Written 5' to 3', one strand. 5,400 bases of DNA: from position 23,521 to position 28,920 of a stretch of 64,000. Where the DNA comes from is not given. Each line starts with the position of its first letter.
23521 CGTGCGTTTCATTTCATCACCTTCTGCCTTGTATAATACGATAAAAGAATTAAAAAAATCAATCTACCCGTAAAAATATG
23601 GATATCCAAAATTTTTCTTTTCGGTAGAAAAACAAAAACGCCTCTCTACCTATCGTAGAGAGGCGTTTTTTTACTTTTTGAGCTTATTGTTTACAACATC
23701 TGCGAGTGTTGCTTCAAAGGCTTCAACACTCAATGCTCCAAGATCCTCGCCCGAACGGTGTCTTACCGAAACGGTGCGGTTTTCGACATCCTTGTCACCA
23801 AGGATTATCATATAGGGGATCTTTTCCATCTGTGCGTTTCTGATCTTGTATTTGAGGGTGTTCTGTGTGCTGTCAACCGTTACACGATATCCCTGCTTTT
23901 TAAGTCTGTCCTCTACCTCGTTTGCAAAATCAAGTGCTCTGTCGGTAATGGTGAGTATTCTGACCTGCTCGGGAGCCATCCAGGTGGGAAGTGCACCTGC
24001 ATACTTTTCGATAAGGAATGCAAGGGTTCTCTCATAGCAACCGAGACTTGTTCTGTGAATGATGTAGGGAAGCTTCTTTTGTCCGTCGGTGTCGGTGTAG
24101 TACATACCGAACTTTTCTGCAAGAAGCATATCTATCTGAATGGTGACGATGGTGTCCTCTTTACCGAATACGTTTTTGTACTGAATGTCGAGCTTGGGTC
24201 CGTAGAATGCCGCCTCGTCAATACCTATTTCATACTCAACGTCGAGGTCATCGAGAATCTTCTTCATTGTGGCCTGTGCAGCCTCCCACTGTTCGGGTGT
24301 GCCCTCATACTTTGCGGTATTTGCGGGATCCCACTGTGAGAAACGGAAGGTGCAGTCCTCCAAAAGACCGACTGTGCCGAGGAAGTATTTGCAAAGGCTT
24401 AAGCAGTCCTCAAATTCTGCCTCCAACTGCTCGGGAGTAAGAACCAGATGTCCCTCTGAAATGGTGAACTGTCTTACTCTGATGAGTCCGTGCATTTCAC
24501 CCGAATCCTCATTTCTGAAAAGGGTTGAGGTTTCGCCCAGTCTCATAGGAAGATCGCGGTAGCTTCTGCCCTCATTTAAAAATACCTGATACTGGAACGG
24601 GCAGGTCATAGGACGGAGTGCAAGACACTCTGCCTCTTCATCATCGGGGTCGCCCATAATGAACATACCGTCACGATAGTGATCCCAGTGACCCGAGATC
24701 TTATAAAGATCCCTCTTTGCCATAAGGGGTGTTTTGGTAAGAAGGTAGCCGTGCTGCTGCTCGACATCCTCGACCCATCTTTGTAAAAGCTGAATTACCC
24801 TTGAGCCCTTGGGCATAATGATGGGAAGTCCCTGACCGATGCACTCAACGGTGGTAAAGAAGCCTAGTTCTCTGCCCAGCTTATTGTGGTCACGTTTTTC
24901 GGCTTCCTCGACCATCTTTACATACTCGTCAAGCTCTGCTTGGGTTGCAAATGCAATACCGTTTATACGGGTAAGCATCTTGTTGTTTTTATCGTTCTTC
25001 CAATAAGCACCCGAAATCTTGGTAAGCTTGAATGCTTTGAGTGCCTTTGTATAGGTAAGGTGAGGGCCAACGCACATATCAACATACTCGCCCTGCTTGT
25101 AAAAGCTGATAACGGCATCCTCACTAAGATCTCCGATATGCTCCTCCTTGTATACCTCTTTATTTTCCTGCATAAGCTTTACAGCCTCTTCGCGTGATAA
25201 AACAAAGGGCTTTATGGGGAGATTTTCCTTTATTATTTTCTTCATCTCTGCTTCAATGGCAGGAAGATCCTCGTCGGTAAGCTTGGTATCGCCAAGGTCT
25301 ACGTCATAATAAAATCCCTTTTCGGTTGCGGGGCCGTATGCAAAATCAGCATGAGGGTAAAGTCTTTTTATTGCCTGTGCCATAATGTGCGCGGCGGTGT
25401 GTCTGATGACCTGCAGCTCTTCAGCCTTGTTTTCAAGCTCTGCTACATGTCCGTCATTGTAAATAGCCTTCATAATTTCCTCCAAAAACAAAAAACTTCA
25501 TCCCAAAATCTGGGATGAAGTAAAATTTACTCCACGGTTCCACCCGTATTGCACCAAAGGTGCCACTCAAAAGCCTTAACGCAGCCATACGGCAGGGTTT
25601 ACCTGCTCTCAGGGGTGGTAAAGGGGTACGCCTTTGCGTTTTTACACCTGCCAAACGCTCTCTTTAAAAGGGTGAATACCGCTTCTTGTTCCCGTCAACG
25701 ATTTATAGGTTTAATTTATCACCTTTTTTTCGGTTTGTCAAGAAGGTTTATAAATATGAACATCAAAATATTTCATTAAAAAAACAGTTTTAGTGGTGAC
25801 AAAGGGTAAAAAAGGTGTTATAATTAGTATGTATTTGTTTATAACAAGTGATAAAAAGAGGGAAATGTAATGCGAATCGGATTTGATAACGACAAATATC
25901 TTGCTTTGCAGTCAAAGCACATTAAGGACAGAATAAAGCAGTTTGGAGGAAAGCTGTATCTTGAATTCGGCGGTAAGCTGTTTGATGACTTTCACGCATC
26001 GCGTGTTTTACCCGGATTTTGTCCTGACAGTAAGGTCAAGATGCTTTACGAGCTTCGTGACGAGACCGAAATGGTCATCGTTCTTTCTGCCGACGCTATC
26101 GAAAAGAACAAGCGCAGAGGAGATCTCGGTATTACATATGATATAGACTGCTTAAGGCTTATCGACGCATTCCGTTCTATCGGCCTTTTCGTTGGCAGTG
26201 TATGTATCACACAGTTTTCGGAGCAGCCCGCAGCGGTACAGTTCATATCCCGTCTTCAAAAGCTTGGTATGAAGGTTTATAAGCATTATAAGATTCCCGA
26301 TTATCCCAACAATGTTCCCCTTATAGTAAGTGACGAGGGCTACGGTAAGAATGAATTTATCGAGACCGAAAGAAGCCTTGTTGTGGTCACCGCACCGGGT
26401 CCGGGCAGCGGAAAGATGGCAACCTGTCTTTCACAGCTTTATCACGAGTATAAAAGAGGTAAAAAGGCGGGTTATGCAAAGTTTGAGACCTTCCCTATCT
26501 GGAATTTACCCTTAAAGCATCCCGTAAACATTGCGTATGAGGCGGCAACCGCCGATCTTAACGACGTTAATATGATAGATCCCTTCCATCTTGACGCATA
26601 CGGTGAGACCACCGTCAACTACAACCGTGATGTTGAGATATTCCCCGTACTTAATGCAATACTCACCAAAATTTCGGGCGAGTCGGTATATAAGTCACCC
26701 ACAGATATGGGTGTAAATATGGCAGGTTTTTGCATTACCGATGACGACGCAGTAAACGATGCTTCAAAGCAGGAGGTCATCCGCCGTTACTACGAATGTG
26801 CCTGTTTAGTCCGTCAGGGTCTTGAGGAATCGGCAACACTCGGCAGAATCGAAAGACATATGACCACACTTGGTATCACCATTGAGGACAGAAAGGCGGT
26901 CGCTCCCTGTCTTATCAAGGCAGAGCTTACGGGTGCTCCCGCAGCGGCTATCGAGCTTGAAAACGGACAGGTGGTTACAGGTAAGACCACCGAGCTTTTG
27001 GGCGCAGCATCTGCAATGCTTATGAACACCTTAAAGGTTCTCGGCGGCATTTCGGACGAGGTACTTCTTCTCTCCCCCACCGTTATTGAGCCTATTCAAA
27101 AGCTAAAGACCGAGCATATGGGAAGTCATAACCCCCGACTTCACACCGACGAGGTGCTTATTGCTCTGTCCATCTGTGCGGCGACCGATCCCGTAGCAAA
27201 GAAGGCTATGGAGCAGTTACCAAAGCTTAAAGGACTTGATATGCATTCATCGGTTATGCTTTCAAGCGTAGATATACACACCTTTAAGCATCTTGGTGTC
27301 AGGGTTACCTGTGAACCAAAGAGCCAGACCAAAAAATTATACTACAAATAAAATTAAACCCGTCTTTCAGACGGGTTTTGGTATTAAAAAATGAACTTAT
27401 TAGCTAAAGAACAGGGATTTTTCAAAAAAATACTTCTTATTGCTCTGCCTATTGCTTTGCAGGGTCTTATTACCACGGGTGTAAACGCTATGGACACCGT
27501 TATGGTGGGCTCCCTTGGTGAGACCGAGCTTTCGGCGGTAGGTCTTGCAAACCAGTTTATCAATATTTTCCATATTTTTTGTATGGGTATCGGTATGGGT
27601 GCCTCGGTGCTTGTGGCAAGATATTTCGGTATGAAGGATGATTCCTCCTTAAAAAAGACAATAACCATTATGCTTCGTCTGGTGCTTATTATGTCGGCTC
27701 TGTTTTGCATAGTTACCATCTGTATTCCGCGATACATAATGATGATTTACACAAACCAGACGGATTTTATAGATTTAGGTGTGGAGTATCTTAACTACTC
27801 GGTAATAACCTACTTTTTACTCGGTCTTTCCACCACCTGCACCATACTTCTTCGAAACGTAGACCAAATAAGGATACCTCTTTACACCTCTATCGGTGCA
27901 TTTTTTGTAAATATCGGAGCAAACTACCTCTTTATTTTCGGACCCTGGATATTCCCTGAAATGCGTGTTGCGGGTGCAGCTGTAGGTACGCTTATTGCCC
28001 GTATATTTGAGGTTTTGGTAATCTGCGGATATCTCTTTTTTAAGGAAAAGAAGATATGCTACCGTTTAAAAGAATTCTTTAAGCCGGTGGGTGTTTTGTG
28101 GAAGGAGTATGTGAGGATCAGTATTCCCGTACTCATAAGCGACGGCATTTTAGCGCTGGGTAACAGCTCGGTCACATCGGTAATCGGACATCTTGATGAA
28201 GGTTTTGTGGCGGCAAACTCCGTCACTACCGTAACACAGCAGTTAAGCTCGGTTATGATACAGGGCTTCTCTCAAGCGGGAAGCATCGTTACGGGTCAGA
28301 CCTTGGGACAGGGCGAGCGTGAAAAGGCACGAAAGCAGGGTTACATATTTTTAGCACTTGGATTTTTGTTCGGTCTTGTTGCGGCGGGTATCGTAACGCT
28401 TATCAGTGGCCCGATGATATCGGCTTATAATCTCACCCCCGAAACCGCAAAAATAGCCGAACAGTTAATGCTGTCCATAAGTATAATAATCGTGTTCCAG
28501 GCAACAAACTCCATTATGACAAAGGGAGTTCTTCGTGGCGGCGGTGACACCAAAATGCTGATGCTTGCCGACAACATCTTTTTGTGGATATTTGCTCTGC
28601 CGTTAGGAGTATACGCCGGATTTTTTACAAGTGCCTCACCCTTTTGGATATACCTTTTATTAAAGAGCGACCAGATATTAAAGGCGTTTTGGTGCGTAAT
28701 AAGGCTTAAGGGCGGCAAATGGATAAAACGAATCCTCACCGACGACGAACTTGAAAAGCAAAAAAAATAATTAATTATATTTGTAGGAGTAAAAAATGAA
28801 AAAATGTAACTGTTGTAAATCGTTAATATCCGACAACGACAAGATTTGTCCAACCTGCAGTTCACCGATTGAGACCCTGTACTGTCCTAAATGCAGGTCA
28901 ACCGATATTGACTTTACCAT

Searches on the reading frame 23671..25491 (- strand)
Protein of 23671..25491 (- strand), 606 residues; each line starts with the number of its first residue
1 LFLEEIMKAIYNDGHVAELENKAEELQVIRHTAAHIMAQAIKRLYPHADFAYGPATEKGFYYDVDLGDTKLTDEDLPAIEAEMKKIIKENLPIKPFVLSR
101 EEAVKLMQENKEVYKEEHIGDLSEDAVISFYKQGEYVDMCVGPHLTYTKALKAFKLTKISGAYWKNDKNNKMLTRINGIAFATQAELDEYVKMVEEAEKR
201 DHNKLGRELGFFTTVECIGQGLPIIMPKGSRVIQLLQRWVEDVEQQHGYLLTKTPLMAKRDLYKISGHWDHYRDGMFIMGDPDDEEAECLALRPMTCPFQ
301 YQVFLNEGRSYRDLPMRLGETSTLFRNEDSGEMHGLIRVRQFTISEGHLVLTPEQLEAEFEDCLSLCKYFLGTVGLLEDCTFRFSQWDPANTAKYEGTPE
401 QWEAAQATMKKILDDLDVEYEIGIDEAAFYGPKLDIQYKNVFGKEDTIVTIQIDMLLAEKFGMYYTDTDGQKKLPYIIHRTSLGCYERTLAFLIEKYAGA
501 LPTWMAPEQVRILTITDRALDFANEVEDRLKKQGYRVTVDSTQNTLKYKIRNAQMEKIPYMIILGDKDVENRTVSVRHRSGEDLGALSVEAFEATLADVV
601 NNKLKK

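Call 6: search_protein_families(library=pfam, proteins=[window:23671-25491:-], max_evalue=0.001)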
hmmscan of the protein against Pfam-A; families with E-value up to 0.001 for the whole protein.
window:23671-25491:- (606 aa): 3 families
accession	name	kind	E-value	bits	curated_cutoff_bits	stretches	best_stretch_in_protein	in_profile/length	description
PF00587.30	tRNA-synt_2b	-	1.4e-35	123.4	29.3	1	284-497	5-179/179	tRNA synthetase class II core domain (G, H, P, S and T)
PF03129.25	HGTP_anticodon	-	4.5e-20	72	21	1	509-596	1-91/94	Anticodon binding domain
PF07973.19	tRNA_SAD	-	1.4e-12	47.8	24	1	128-177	1-44/44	Threonyl and Alanyl tRNA synthetase second additional domain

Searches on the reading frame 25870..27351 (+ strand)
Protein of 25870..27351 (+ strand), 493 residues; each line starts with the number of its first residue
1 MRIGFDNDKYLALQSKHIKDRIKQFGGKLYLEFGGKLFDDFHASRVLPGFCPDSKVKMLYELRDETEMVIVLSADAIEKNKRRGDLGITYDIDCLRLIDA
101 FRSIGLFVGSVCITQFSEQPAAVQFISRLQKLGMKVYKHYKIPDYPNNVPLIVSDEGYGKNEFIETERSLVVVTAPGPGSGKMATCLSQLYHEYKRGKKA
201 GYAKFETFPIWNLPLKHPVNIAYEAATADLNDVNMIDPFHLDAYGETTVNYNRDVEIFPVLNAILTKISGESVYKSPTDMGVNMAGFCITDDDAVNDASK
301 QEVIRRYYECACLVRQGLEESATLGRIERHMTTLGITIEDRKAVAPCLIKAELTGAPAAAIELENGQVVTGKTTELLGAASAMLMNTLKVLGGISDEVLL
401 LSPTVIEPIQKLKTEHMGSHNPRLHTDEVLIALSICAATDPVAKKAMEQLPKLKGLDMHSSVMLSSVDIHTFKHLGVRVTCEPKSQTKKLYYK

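Call 6: search_protein_families(library=pfam, proteins=[window:25870-27351:+], max_evalue=0.001)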
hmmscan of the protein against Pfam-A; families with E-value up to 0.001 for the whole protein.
window:25870-27351:+ (493 aa): 2 families
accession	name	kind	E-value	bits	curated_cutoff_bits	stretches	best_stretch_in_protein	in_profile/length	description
PF08903.17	DUF1846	-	5.1e-177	588.1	27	1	3-333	1-331/333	Domain of unknown function DUF1846, N-terminal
PF20921.3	DUF1846_C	-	9.1e-67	224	27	1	339-491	1-153/153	Domain of unknown function DUF1846, C-terminal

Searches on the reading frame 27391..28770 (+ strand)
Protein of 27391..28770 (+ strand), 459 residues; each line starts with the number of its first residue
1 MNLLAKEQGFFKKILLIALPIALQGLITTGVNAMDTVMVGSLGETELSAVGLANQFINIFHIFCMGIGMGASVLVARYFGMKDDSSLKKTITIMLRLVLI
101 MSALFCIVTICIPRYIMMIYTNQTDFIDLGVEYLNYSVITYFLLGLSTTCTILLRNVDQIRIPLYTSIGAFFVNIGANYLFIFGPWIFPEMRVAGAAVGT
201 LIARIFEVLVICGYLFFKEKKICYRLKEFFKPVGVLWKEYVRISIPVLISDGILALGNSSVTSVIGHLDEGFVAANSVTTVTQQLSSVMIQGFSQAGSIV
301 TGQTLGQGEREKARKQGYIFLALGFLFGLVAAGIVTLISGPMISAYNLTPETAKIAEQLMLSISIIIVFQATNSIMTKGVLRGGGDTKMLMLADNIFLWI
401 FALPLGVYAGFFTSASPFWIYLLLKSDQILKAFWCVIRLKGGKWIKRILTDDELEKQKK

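Call 6: search_protein_families(library=pfam, proteins=[window:27391-28770:+], max_evalue=0.001)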
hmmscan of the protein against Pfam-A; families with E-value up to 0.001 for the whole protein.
window:27391-28770:+ (459 aa): 1 family
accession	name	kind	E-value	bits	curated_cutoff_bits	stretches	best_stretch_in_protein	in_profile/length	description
PF01554.23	MatE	-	1.1e-47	162.2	24.9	2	20-180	1-161/161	MatE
